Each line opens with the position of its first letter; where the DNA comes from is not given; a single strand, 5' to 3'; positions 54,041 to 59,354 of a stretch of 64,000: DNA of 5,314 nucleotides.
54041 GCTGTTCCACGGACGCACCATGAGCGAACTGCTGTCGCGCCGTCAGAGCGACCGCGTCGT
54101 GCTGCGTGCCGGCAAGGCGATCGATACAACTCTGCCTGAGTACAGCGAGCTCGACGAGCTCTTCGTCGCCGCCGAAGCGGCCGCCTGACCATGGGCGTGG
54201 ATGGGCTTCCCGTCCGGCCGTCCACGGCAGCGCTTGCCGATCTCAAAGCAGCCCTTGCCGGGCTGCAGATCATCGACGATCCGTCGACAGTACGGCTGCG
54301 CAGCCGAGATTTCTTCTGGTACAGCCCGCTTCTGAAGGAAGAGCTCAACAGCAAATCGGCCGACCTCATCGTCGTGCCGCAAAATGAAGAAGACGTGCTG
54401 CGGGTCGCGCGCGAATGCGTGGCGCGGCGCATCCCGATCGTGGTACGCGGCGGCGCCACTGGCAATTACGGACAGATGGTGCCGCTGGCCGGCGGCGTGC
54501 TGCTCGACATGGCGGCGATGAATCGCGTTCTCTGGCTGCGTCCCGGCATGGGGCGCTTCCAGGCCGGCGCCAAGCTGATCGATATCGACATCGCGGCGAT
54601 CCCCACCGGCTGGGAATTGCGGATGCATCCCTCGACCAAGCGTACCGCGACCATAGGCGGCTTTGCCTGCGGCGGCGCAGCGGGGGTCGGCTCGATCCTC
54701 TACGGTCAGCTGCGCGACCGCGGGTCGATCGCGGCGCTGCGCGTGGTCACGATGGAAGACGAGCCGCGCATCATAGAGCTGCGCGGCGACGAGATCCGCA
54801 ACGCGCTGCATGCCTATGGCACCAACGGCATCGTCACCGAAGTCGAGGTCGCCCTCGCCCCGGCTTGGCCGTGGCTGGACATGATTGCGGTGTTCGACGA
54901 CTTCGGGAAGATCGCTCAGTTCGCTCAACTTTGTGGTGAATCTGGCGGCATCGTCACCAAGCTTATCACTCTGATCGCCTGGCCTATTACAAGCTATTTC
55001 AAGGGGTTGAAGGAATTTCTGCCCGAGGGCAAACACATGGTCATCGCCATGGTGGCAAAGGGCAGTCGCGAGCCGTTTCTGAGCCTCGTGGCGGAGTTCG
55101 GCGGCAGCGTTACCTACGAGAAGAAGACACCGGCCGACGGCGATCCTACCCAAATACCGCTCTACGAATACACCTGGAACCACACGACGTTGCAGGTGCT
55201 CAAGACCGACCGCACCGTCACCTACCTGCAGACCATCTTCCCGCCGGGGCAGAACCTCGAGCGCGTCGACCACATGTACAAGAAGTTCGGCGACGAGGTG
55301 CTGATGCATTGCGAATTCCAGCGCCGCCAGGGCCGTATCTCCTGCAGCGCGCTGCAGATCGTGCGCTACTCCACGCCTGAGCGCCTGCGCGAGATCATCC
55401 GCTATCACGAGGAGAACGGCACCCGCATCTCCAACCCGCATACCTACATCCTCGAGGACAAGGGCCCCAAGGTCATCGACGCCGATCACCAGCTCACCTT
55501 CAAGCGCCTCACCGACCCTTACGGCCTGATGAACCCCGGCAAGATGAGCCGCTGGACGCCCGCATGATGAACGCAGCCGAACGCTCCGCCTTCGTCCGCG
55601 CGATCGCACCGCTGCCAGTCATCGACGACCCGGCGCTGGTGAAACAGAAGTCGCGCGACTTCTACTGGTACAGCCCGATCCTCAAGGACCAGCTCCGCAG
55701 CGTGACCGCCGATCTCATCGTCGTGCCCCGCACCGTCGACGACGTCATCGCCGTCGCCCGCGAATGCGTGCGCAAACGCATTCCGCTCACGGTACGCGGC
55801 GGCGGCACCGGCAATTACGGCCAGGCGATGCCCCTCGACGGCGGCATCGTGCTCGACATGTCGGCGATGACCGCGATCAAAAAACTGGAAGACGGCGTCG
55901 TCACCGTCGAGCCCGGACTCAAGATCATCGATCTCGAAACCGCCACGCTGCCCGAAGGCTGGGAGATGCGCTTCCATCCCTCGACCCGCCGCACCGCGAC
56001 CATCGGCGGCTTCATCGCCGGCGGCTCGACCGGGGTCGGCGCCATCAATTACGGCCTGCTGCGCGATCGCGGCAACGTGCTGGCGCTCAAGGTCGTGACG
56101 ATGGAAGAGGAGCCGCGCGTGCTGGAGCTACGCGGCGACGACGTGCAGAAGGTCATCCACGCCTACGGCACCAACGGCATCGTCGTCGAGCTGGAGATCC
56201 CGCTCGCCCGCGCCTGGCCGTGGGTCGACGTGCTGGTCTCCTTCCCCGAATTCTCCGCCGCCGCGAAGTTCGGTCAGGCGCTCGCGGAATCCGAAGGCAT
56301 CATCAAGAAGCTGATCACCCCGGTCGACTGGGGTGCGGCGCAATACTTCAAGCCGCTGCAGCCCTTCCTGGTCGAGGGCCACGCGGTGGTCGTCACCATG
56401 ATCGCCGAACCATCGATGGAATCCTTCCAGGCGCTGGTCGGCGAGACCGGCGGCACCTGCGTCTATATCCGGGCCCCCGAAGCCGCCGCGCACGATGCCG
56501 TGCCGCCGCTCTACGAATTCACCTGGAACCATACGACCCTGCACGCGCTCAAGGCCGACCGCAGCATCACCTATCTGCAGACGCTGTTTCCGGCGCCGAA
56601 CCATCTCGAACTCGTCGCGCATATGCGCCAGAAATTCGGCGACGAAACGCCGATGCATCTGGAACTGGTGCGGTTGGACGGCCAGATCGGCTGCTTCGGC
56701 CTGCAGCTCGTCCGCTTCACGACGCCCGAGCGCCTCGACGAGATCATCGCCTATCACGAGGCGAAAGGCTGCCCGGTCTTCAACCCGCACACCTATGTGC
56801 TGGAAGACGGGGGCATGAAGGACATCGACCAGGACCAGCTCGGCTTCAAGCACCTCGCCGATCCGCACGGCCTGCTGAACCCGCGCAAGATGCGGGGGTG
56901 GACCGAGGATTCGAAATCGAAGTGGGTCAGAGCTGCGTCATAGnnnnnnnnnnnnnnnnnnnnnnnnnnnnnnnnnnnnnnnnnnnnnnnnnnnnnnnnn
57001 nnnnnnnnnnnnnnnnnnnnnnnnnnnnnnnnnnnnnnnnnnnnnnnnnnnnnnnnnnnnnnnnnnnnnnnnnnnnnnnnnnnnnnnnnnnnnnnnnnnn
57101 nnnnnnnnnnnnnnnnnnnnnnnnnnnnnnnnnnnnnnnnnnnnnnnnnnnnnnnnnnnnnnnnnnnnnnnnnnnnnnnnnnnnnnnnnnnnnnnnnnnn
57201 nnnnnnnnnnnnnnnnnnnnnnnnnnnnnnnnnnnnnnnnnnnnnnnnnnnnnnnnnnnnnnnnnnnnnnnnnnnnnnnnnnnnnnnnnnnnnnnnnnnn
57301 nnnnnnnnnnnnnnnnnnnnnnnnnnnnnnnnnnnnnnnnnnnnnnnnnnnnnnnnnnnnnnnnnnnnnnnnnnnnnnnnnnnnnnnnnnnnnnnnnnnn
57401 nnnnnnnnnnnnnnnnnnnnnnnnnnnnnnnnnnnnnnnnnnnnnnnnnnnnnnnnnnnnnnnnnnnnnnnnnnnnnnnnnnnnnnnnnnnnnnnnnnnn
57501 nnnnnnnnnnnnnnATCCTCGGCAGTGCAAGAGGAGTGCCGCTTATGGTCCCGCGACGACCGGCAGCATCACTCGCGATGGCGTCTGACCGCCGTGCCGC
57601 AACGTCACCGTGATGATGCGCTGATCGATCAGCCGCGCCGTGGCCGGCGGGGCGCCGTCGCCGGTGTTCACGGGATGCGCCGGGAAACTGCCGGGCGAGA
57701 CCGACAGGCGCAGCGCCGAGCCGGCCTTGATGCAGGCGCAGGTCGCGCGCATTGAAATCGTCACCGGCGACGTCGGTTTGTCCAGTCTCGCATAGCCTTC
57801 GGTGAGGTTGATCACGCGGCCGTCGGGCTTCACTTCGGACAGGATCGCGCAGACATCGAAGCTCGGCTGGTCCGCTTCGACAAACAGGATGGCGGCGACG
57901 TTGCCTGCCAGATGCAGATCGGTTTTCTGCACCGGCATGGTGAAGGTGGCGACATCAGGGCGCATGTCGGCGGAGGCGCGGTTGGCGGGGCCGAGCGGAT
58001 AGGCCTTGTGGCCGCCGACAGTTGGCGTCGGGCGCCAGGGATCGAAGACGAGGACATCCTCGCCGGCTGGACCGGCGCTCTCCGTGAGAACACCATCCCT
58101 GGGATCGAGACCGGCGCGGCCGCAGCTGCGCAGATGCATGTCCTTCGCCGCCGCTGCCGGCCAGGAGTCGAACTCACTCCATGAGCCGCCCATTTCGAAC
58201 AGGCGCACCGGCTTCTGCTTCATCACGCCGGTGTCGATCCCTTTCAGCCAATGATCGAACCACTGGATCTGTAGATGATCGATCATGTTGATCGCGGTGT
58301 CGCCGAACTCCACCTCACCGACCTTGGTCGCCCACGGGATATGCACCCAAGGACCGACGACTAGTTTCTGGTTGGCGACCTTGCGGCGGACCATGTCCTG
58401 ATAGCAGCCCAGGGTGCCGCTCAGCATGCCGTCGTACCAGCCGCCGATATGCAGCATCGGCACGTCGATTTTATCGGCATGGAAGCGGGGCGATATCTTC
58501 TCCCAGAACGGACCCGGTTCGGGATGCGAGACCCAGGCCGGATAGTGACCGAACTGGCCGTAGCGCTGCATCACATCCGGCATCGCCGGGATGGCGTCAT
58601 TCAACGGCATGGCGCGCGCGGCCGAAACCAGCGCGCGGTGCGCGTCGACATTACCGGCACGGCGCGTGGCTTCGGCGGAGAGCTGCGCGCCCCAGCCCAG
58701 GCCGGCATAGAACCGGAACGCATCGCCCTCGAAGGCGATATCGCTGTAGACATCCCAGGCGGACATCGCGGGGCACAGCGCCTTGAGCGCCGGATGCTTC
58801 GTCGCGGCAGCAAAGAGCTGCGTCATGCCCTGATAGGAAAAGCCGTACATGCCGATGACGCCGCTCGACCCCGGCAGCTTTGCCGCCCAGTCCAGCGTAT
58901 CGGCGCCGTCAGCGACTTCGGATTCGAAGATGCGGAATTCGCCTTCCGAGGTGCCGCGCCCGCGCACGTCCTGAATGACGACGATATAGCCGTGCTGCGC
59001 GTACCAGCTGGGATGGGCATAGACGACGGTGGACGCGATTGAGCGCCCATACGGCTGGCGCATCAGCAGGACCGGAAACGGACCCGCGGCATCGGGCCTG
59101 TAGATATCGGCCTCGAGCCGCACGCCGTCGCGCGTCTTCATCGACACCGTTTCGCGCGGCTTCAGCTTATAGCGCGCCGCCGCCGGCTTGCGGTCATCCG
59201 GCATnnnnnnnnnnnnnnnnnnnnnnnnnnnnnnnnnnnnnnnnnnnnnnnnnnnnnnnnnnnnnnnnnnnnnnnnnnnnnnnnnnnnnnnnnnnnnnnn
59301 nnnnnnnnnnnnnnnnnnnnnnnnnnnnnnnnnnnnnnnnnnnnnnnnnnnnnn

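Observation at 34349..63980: Paralog-rich nitrogen-compound catabolic island with no assignable substrate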

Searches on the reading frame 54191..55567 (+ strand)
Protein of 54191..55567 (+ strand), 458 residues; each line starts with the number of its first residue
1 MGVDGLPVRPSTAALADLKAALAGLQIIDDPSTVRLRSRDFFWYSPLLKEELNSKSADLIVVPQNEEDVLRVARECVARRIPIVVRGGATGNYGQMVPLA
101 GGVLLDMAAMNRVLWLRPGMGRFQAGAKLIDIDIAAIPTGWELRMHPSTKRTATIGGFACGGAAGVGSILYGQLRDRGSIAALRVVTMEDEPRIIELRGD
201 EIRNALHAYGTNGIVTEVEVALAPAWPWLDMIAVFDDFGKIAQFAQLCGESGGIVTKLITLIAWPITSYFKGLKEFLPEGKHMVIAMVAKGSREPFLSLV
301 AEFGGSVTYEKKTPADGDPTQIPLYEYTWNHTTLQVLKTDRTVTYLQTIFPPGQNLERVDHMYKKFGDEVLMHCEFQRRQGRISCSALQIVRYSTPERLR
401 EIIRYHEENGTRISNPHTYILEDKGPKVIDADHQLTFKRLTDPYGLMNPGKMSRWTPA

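Call 6: search_protein_families(library=pfam, proteins=[window:54191-55567:+])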
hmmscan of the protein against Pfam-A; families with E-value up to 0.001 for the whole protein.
window:54191-55567:+ (458 aa): 1 family
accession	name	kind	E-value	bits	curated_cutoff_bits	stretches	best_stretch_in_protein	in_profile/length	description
PF01565.28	FAD_binding_4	-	1.1e-23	83.9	26.4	1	58-188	2-131/139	FAD binding domain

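Call 8: search_protein_families(library=ncbifam, proteins=[window:54191-55567:+], max_evalue=0.00001)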
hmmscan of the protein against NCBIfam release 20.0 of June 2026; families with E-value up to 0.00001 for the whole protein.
window:54191-55567:+ (458 aa): 4 families
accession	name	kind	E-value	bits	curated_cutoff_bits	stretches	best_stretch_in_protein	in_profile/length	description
NF008408.0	PRK11230.1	equivalog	9.7e-17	60.6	897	1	57-241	56-247/499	glycolate oxidase subunit GlcD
TIGR00387.1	glcD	equivalog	1.7e-16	60.1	567.9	1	60-243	1-192/413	glycolate oxidase subunit GlcD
NF049975.1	2HglutDHaseYdiJ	equivalog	3.1e-11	41.8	1350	1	58-189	53-186/1018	D-2-hydroxyglutarate dehydrogenase YdiJ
NF053785.1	DcplphribOxDprE1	equivalog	9.5e-06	25.1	500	0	60-158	18-115/449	decaprenylphosphoryl-beta-D-ribose oxidase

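Call 39: search_solved_structures(query=window:54191-55567:+, max_evalue=1e-8, show_alignments=1)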
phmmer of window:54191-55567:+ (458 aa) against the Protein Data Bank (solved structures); distinct sequences matched with E-value up to 1e-8: 5.
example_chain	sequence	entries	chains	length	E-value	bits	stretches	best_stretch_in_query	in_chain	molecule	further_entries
6v42_A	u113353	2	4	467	1.1e-125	423.2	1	18-456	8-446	FAD/FMN-containing dehydrogenase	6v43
7qh2_C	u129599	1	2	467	3e-11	46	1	59-222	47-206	Lactate dehydrogenase (NAD(+),ferredoxin) subunit LctD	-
8jdb_A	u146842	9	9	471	6.8e-10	41.5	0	56-216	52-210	Probable D-lactate dehydrogenase, mitochondrial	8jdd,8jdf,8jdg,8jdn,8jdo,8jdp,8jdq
8jdc_A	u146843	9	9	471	6.9e-10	41.5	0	56-216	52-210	Probable D-lactate dehydrogenase, mitochondrial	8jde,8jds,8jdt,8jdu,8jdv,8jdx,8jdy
6lpn_A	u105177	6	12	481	9.1e-10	41.1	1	58-248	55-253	D-2-hydroxyglutarate dehydrogenase, mitochondrial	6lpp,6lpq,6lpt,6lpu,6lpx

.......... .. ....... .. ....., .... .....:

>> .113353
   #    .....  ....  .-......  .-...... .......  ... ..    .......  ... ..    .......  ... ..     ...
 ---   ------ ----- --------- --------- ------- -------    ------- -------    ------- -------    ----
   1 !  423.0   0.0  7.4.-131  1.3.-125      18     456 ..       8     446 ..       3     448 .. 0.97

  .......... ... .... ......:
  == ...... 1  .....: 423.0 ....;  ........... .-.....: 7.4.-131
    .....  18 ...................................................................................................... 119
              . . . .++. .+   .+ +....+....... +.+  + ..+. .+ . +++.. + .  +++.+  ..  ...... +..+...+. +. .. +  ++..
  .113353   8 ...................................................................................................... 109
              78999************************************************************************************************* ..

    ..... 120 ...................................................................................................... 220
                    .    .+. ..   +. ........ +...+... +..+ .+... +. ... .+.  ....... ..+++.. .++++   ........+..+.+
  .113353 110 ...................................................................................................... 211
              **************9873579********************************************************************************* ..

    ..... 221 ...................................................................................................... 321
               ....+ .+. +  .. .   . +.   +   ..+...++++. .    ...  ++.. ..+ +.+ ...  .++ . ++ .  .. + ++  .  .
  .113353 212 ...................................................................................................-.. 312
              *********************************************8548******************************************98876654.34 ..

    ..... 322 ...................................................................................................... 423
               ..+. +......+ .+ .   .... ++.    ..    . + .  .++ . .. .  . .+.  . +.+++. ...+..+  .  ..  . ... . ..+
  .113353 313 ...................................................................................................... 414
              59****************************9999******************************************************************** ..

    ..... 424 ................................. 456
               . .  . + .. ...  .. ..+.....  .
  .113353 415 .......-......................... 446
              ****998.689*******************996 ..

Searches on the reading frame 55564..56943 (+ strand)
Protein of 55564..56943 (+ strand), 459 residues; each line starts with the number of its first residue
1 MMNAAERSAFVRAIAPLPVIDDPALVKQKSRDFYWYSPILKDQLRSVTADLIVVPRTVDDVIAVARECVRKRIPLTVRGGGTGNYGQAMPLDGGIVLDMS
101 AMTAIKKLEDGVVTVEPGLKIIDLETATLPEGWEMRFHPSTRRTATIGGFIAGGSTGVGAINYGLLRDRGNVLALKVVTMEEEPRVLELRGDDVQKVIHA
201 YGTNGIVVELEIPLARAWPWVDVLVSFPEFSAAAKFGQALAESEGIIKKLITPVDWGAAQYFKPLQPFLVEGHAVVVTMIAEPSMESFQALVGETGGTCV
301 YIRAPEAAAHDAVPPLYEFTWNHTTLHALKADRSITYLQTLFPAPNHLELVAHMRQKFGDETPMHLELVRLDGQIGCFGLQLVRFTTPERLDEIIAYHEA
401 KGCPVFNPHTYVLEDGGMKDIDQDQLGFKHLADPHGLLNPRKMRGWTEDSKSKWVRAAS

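Call 6: search_protein_families(library=pfam, proteins=[window:55564-56943:+])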
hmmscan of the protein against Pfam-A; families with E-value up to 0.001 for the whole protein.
window:55564-56943:+ (459 aa): 1 family
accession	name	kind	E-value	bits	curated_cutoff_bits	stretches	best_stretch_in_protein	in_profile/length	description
PF01565.28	FAD_binding_4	-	1.1e-29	103.3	26.4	1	50-181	2-132/139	FAD binding domain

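Call 8: search_protein_families(library=ncbifam, proteins=[window:55564-56943:+], max_evalue=0.00001)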
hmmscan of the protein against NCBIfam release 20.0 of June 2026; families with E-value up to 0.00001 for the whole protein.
window:55564-56943:+ (459 aa): 5 families
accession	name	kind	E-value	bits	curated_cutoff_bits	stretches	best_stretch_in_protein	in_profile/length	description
TIGR00387.1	glcD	equivalog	6.7e-24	84.5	567.9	1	52-226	1-182/413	glycolate oxidase subunit GlcD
NF008408.0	PRK11230.1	equivalog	1.3e-19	70.1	897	1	49-242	56-253/499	glycolate oxidase subunit GlcD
NF049975.1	2HglutDHaseYdiJ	equivalog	2.2e-15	55.5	1350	1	49-183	52-188/1018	D-2-hydroxyglutarate dehydrogenase YdiJ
NF053785.1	DcplphribOxDprE1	equivalog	7.2e-10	38.6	500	1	52-212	18-178/449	decaprenylphosphoryl-beta-D-ribose oxidase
NF008439.0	PRK11282.1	equivalog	1.9e-07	30.2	284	1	60-192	10-139/358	glycolate oxidase subunit GlcE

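Call 36: search_solved_structures(query=window:55564-56943:+, max_evalue=1e-8)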
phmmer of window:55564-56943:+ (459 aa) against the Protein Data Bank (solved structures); distinct sequences matched with E-value up to 1e-8: 6.
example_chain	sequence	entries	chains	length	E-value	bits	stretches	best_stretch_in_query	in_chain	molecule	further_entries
6v42_A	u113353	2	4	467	3.8e-151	507.1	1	17-448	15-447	FAD/FMN-containing dehydrogenase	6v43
7qh2_C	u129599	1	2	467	2.2e-16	62.9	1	50-253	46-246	Lactate dehydrogenase (NAD(+),ferredoxin) subunit LctD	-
8jdb_A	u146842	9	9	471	1.8e-13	53.3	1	47-215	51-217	Probable D-lactate dehydrogenase, mitochondrial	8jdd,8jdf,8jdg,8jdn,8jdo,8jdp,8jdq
8jdc_A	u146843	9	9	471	1.8e-13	53.3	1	47-215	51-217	Probable D-lactate dehydrogenase, mitochondrial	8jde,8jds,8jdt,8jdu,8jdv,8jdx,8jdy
9qgz_A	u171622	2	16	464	4.4e-11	45.4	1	10-222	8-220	Glycolate oxidase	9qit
3pm9_A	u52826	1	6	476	3.6e-10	42.4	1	49-189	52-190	Putative oxidoreductase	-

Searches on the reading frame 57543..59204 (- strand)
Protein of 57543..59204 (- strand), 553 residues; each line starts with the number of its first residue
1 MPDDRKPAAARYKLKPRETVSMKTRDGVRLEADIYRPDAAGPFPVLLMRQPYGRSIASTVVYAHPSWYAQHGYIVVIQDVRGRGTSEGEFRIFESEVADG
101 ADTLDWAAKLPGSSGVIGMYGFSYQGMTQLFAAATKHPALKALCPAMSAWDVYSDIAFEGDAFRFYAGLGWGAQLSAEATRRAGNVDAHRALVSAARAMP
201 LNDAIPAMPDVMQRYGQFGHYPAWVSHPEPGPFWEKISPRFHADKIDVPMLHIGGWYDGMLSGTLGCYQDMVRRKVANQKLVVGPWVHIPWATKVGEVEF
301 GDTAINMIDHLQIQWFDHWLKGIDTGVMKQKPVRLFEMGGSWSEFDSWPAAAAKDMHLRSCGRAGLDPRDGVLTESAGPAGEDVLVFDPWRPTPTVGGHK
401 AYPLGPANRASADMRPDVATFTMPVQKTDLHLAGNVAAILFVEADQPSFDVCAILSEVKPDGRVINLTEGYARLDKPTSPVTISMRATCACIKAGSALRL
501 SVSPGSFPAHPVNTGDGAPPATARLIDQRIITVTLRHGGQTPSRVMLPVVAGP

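Call 6: search_protein_families(library=pfam, proteins=[window:57543-59204:-])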
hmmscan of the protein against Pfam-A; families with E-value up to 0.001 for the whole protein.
window:57543-59204:- (553 aa): 2 families
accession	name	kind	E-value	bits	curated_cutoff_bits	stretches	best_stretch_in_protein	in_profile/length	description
PF02129.25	Peptidase_S15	-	2.5e-71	240.9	23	1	26-289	1-261/262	X-Pro dipeptidyl-peptidase (S15 family)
PF08530.16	PepX_C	-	1.7e-21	77.6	22.5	1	326-545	2-216/217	X-Pro dipeptidyl-peptidase C-terminal non-catalytic domain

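Call 8: search_protein_families(library=ncbifam, proteins=[window:57543-59204:-], max_evalue=0.00001)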
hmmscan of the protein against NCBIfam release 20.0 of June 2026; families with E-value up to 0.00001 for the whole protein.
window:57543-59204:- (553 aa): 3 families
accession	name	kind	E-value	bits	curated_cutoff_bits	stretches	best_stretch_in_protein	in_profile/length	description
TIGR00976.1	CocE_NonD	subfamily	4.9e-135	451.7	66.3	1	22-551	1-549/550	CocE/NonD family hydrolase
NF003780.0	PRK05371.1-1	subfamily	5.4e-14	51.5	642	1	310-477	361-514/594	Xaa-Pro dipeptidyl-peptidase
NF047920.1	lactonase_UilS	equivalog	2.1e-06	27.7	400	1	30-147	11-129/285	UilS family quorum-quenching N-acyl-homoserine lactonase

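Call 37: search_solved_structures(query=window:57543-59204:-, max_evalue=1e-8)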
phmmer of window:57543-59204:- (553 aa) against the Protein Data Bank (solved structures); distinct sequences matched with E-value up to 1e-8: 21.
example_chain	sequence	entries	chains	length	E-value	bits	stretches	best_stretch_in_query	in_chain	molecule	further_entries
3ida_A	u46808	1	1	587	2.8e-64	221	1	19-550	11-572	Cocaine esterase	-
3i2g_A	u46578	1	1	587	7.2e-64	219.6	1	19-550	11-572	Cocaine esterase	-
3i2f_A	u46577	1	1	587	9.3e-64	219.2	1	19-550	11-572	Cocaine esterase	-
3i2h_A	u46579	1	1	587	9.7e-64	219.2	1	19-550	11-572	Cocaine esterase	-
1ju3_A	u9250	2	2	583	1.6e-63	218.4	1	19-553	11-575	cocaine esterase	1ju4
4p08_A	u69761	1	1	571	2.4e-63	217.9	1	19-550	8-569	Cocaine esterase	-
3i2j_A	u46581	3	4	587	2.5e-63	217.8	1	19-550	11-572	Cocaine esterase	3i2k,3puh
3i2i_A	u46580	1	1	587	3.2e-63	217.5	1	19-550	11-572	Cocaine esterase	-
3pui_A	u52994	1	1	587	3.3e-63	217.4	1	20-550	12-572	Cocaine esterase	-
7f65_A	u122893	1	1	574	5.6e-63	216.6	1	19-550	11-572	Cocaine esterase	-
9k48_A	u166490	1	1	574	6e-63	216.5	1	19-550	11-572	Cocaine esterase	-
1l7q_A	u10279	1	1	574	7.2e-63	216.3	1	19-550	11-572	cocaine esterase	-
1l7r_A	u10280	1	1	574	8.5e-63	216.1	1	19-550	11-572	cocaine esterase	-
2b4k_A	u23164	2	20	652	5.4e-24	87.9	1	19-460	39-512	Alpha-amino acid ester hydrolase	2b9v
1nx9_A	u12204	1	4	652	1.5e-23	86.4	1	19-460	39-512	alpha-amino acid ester hydrolase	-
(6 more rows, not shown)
